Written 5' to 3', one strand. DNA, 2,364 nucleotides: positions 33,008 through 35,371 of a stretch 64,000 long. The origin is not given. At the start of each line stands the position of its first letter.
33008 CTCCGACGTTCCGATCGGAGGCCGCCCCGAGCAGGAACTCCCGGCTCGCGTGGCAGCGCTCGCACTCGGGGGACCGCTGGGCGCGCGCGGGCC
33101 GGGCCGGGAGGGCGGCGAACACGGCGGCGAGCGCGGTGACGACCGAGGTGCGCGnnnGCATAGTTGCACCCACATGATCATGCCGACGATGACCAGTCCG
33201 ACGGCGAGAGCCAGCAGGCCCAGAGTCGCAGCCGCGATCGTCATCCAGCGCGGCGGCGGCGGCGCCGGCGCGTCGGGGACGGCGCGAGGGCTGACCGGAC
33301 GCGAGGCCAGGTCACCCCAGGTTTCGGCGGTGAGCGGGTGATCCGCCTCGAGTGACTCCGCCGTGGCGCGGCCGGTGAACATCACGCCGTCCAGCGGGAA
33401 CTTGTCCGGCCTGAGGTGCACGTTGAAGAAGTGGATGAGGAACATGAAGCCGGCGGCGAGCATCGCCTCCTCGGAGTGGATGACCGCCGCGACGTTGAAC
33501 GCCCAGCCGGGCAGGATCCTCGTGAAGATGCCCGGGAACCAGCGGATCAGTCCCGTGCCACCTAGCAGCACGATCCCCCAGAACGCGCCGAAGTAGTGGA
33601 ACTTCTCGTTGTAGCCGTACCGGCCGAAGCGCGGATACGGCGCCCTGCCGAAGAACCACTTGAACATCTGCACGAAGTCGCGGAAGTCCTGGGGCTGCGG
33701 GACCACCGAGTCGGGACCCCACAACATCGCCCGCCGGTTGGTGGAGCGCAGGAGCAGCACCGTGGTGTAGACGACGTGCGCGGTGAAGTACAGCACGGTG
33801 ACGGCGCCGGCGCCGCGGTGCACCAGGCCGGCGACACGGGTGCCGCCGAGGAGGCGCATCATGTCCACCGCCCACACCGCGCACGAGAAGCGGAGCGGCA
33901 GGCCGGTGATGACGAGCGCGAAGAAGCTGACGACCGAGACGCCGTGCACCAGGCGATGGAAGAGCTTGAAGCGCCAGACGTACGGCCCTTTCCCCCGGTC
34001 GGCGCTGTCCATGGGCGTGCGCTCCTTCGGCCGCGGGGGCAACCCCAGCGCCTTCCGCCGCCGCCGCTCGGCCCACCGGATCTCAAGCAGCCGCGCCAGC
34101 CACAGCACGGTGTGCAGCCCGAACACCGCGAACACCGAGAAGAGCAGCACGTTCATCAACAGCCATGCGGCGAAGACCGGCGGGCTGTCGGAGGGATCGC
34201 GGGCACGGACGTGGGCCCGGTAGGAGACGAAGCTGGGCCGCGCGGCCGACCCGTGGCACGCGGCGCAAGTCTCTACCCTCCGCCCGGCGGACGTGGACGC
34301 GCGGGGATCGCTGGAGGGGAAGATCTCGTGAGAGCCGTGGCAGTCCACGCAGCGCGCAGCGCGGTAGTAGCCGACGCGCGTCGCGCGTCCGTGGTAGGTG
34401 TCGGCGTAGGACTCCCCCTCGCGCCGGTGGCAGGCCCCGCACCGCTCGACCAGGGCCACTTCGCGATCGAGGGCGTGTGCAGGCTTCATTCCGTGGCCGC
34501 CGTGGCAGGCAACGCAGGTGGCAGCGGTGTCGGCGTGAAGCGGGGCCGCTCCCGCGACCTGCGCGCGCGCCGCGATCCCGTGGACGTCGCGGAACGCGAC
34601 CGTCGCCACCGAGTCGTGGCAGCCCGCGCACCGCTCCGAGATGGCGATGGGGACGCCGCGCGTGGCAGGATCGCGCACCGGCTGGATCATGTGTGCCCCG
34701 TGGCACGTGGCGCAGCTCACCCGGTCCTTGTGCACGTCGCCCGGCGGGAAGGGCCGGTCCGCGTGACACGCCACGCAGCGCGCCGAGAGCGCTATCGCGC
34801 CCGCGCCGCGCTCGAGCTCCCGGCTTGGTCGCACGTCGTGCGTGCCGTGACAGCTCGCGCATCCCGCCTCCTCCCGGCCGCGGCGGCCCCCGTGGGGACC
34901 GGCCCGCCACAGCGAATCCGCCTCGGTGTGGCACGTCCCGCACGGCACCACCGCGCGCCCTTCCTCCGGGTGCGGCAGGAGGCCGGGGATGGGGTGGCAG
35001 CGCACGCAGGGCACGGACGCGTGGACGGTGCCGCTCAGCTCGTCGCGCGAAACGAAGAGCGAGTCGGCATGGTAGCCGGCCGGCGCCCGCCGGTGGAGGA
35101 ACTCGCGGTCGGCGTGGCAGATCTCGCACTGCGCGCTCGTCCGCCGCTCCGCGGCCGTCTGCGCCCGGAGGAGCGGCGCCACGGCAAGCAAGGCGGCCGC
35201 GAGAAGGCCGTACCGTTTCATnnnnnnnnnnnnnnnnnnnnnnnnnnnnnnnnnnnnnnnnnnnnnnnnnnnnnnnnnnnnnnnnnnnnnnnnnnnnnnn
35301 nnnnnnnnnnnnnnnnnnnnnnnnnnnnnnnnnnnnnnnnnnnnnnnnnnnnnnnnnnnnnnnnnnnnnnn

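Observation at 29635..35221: Tandem CbcL-like (11-haem c + b-type membrane domain) paralogues followed by a 13-haem lipoprotein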

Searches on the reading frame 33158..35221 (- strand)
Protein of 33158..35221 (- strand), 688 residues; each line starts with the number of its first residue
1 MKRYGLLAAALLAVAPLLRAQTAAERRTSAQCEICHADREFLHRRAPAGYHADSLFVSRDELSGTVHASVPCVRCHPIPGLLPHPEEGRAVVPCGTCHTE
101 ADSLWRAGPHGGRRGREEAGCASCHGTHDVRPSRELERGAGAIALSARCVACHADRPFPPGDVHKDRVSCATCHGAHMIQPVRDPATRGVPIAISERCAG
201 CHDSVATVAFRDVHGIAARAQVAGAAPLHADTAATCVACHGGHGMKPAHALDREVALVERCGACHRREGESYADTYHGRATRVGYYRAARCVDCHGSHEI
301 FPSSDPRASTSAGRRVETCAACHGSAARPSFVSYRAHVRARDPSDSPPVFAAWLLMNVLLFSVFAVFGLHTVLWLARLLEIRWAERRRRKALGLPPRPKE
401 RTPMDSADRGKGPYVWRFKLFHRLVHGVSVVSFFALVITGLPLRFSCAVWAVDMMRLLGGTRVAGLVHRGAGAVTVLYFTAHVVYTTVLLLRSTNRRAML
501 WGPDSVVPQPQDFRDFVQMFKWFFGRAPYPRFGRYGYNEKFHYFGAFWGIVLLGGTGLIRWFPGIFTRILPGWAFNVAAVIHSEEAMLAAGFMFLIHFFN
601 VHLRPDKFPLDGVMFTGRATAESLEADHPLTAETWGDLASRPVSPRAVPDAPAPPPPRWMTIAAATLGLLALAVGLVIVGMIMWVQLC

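Call 9: search_protein_families(library=ncbifam, proteins=[window:33158-35221:-], max_evalue=0.01)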
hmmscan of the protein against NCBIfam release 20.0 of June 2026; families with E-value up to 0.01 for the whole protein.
window:33158-35221:- (688 aa): 5 families
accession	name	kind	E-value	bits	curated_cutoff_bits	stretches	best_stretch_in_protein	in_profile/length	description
TIGR03508.1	decahem_SO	subfamily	6e-13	48.9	192.2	2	226-329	87-180/258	DmsE family decaheme c-type cytochrome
TIGR01583.1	formate-DH-gamm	equivalog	1.6e-07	31.5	115.85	1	416-599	3-167/204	formate dehydrogenase subunit gamma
NF007924.0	PRK10639.1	equivalog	0.00029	20.7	341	0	415-481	7-70/211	formate dehydrogenase cytochrome b556 subunit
NF045713.1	CxxCH_16_HmcA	equivalog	0.001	17.8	400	1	93-180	176-258/541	sulfate respiration complex hexadecaheme cytochrome HmcA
NF008659.0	PRK11659.1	equivalog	0.0017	18.1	184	0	291-327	135-171/188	cytochrome c nitrite reductase pentaheme subunit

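Call 42: find_homologous_proteins(query=window:33158-35221:-, max_evalue=1e-20)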
Query window:33158-35221:- (688 aa): 1660 proteins with E <= 1e-20 among 8000 candidates; the best 120 are listed.
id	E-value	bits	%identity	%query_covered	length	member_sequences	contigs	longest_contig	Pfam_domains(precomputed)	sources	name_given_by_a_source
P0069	0.0e+0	1574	97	100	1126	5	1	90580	PF14537.12,PF00158.33,PF25601.2,PF02954.26,PF02085.22,PF14532.13,PF07728.21,PF00072.31,PF14522.12,PF22113.2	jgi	jgi:DNA-binding NtrC family response regulator/cytochrome b subunit of formate dehydrogenase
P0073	0.0e+0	1315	81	100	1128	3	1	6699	PF14537.12,PF00158.33,PF01292.27,PF25601.2,PF02954.26,PF02085.22,PF14532.13,PF07728.21,PF00072.31,PF14522.12,PF22113.2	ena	-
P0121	0.0e+0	1254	77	97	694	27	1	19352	PF14537.12,PF02085.22,PF00684.26,PF14522.12,PF22113.2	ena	-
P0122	0.0e+0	1244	76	97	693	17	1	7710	PF14537.12,PF14522.12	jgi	jgi:cytochrome b subunit of formate dehydrogenase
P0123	0.0e+0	1244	76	96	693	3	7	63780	PF09699.16,PF14537.12,PF14522.12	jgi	jgi:cytochrome b subunit of formate dehydrogenase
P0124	0.0e+0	1233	75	100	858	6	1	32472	PF14537.12,PF00158.33,PF25601.2,PF02954.26,PF14522.12,PF22113.2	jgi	jgi:cytochrome b subunit of formate dehydrogenase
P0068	0.0e+0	1210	75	97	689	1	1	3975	PF09699.16,PF14537.12,PF02085.22,PF14522.12,PF22113.2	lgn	-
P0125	0.0e+0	1206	74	99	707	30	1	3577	PF09699.16,PF14537.12,PF01292.27,PF14522.12,PF22113.2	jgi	-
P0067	0.0e+0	1203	73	98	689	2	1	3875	PF14537.12,PF14522.12,PF22113.2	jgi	jgi:cytochrome b subunit of formate dehydrogenase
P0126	0.0e+0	1196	72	97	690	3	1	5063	PF09699.16,PF14537.12,PF01292.27,PF14522.12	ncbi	-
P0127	0.0e+0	1188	72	100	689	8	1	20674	PF14537.12,PF22678.2,PF01292.27,PF14522.12,PF22113.2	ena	-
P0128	0.0e+0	1186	73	96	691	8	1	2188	PF09699.16,PF14537.12,PF00684.26,PF14522.12,PF22113.2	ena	-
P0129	0.0e+0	1181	73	97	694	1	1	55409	PF09699.16,PF14537.12,PF01292.27,PF14522.12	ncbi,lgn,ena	-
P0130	0.0e+0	1176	72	97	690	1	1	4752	PF09699.16,PF14537.12,PF01292.27,PF14522.12,PF22113.2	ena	-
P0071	0.0e+0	1173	73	97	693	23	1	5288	PF14537.12,PF01292.27,PF00684.26,PF14522.12,PF22113.2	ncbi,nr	ncbi:MAG TPA: hypothetical protein VEQ10_11845 [Vicinamibacteria bacterium]|nr:hypothetical protein 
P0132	0.0e+0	1167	72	97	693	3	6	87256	PF09699.16,PF14537.12,PF01292.27,PF14522.12,PF22113.2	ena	-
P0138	0.0e+0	1094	67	100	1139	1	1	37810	PF09699.16,PF14537.12,PF00158.33,PF25601.2,PF02954.26,PF14532.13,PF07728.21,PF00072.31,PF14522.12,PF22113.2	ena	-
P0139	0.0e+0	1068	68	97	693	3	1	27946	PF09699.16,PF14537.12,PF14522.12,PF22113.2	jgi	jgi:cytochrome b subunit of formate dehydrogenase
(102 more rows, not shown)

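Call 72: find_encoding_contigs(protein=P0132, flank=6500, max_places=1)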
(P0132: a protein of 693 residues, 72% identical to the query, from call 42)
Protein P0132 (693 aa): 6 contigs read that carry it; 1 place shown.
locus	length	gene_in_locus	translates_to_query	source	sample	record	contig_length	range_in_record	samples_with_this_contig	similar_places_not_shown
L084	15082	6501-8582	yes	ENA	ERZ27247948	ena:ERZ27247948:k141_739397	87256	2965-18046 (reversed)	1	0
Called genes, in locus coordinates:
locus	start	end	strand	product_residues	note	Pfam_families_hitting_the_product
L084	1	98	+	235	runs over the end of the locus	PF03575:Peptidase_S51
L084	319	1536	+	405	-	-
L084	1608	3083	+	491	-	PF00672:HAMP (weak), PF00512:HisKA, PF02518:HATPase_c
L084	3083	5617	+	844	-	PF00072:Response_reg, PF00158:Sigma54_activat, PF14532:Sigma54_activ_2, PF07728:AAA_5, PF25601:AAA_lid_14, PF02954:HTH_8, PF14537:Cytochrom_c3_2 (faint), PF09699:Paired_CXXCH_1 (faint), +1 more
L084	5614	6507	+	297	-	PF01292:Ni_hydr_CYTB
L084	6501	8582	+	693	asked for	PF14522:Cytochrome_C7 (faint), PF14537:Cytochrom_c3_2 (faint), PF09699:Paired_CXXCH_1 (faint), PF22113:Mtrc-MtrF_II-IV_dom (weak), PF01292:Ni_hydr_CYTB (weak)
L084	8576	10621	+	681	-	PF09699:Paired_CXXCH_1 (faint), PF14522:Cytochrome_C7 (faint), PF22113:Mtrc-MtrF_II-IV_dom (faint), PF14537:Cytochrom_c3_2 (weak), PF01292:Ni_hydr_CYTB (weak)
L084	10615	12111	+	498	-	PF14522:Cytochrome_C7 (faint), PF02085:Cytochrom_CIII (faint), PF14537:Cytochrom_c3_2 (weak)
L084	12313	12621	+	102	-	PF00166:Cpn10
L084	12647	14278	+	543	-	PF00118:Cpn60_TCP1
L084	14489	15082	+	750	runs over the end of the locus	PF13646:HEAT_2 (weak)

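Call 73: find_encoding_contigs(protein=P0138, flank=6000, max_places=1)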
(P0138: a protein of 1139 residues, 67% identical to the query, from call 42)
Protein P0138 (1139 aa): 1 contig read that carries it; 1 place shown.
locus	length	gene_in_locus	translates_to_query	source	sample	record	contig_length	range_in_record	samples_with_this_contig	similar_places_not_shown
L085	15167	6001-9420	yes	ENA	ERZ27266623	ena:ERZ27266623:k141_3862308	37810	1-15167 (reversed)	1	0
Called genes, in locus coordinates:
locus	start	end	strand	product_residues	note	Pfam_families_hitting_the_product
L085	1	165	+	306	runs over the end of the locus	PF01715:IPPT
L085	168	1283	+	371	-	PF13439:Glyco_transf_4, PF13477:Glyco_trans_4_2, PF13579:Glyco_trans_4_4, PF20706:GT4-conflict, PF00534:Glycos_transf_1, PF13692:Glyco_trans_1_4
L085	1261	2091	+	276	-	PF01040:UbiA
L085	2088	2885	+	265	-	PF02673:BacA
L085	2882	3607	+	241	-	PF03099:BPL_LplA_LipB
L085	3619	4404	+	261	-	PF03309:Pan_kinase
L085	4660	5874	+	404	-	-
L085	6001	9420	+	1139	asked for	PF00072:Response_reg, PF00158:Sigma54_activat, PF14532:Sigma54_activ_2, PF07728:AAA_5 (weak), PF25601:AAA_lid_14, PF02954:HTH_8, PF09699:Paired_CXXCH_1 (faint), PF14522:Cytochrome_C7 (faint), +2 more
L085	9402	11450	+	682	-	PF09699:Paired_CXXCH_1 (faint), PF14522:Cytochrome_C7 (weak), PF14537:Cytochrom_c3_2 (faint), PF22113:Mtrc-MtrF_II-IV_dom (faint), PF01292:Ni_hydr_CYTB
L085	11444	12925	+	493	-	PF14522:Cytochrome_C7 (faint), PF14537:Cytochrom_c3_2 (faint), PF02085:Cytochrom_CIII (faint)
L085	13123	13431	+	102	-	PF00166:Cpn10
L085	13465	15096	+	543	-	PF00118:Cpn60_TCP1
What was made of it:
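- L085 keeps the fusion but has no kinase gene (call 73).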

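Call 74: find_encoding_contigs(protein=P0123, flank=7000, max_places=1)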
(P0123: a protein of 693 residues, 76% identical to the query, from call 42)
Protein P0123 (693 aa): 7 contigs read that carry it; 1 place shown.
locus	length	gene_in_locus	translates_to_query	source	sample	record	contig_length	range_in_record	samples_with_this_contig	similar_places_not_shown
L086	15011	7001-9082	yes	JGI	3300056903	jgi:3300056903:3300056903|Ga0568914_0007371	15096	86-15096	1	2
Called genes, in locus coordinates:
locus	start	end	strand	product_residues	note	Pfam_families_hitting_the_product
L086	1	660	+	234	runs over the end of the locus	PF03575:Peptidase_S51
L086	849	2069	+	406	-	-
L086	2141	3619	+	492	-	PF00512:HisKA, PF02518:HATPase_c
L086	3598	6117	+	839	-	PF00072:Response_reg, PF00158:Sigma54_activat, PF14532:Sigma54_activ_2, PF07728:AAA_5, PF25601:AAA_lid_14, PF02954:HTH_8, PF09699:Paired_CXXCH_1 (faint), PF14522:Cytochrome_C7 (faint), +1 more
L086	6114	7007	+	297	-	PF01292:Ni_hydr_CYTB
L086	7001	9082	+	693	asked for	PF14522:Cytochrome_C7 (faint), PF14537:Cytochrom_c3_2 (faint), PF09699:Paired_CXXCH_1 (faint)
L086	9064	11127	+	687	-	PF09699:Paired_CXXCH_1 (faint), PF14522:Cytochrome_C7 (faint), PF14537:Cytochrom_c3_2 (faint), PF22113:Mtrc-MtrF_II-IV_dom (faint)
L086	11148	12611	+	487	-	PF02085:Cytochrom_CIII (faint), PF14522:Cytochrome_C7 (faint), PF14537:Cytochrom_c3_2 (weak)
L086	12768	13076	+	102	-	PF00166:Cpn10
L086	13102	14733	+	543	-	PF00118:Cpn60_TCP1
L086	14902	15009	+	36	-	?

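Call 75: find_encoding_contigs(protein=P0139, flank=7000, max_places=1)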
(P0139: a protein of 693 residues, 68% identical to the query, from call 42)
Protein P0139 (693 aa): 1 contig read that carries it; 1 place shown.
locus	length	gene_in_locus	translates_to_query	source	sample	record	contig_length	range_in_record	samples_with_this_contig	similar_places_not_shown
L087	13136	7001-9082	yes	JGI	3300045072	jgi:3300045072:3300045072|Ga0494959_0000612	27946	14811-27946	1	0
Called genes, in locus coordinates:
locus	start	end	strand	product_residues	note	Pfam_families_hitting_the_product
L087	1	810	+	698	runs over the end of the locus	PF00912:Transgly, PF00905:Transpeptidase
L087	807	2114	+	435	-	PF01979:Amidohydro_1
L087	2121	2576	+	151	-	PF01316:Arg_repressor, PF02863:Arg_repressor_C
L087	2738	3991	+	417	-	-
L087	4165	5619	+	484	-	PF00672:HAMP (weak), PF00512:HisKA, PF02518:HATPase_c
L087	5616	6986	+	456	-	PF00072:Response_reg, PF00158:Sigma54_activat, PF01078:Mg_chelatase (faint), PF14532:Sigma54_activ_2, PF00004:AAA (weak), PF07728:AAA_5, PF25601:AAA_lid_14, PF02954:HTH_8, +1 more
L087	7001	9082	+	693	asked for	PF14522:Cytochrome_C7 (faint), PF14537:Cytochrom_c3_2 (faint), PF22113:Mtrc-MtrF_II-IV_dom (faint), PF09699:Paired_CXXCH_1 (faint)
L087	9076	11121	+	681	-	PF09699:Paired_CXXCH_1 (faint), PF14522:Cytochrome_C7 (faint), PF14537:Cytochrom_c3_2 (faint), PF22113:Mtrc-MtrF_II-IV_dom (faint)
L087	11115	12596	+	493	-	PF02085:Cytochrom_CIII (faint), PF14522:Cytochrome_C7 (faint), PF14537:Cytochrom_c3_2 (weak)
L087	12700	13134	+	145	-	?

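Call 76: find_encoding_contigs(protein=P0129, flank=7000, max_places=1)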
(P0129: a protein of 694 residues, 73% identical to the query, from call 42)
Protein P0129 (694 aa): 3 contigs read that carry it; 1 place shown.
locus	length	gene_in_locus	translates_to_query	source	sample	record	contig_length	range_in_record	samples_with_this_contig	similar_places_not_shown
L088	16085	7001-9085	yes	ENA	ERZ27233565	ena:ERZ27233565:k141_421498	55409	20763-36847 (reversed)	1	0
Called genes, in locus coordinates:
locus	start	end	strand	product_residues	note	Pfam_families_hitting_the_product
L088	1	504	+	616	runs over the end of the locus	PF05359:DUF748 (weak)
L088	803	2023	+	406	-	-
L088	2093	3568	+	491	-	PF00672:HAMP (weak), PF00512:HisKA, PF02518:HATPase_c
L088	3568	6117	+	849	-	PF00072:Response_reg, PF00158:Sigma54_activat, PF14532:Sigma54_activ_2, PF07728:AAA_5, PF25601:AAA_lid_14, PF02954:HTH_8, PF14522:Cytochrome_C7 (faint), PF14537:Cytochrom_c3_2 (faint), +1 more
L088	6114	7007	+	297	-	PF01292:Ni_hydr_CYTB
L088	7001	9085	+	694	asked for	PF14522:Cytochrome_C7 (faint), PF14537:Cytochrom_c3_2 (faint), PF09699:Paired_CXXCH_1 (faint), PF01292:Ni_hydr_CYTB (weak)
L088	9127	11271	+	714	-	PF09699:Paired_CXXCH_1 (faint), PF14522:Cytochrome_C7 (faint), PF14537:Cytochrom_c3_2 (faint), PF22113:Mtrc-MtrF_II-IV_dom (faint), PF01292:Ni_hydr_CYTB (weak)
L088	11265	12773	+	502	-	PF02085:Cytochrom_CIII (faint), PF14522:Cytochrome_C7 (faint), PF14537:Cytochrom_c3_2 (faint)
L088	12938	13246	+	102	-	PF00166:Cpn10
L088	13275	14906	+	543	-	PF00118:Cpn60_TCP1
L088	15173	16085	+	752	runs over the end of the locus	PF13646:HEAT_2 (weak)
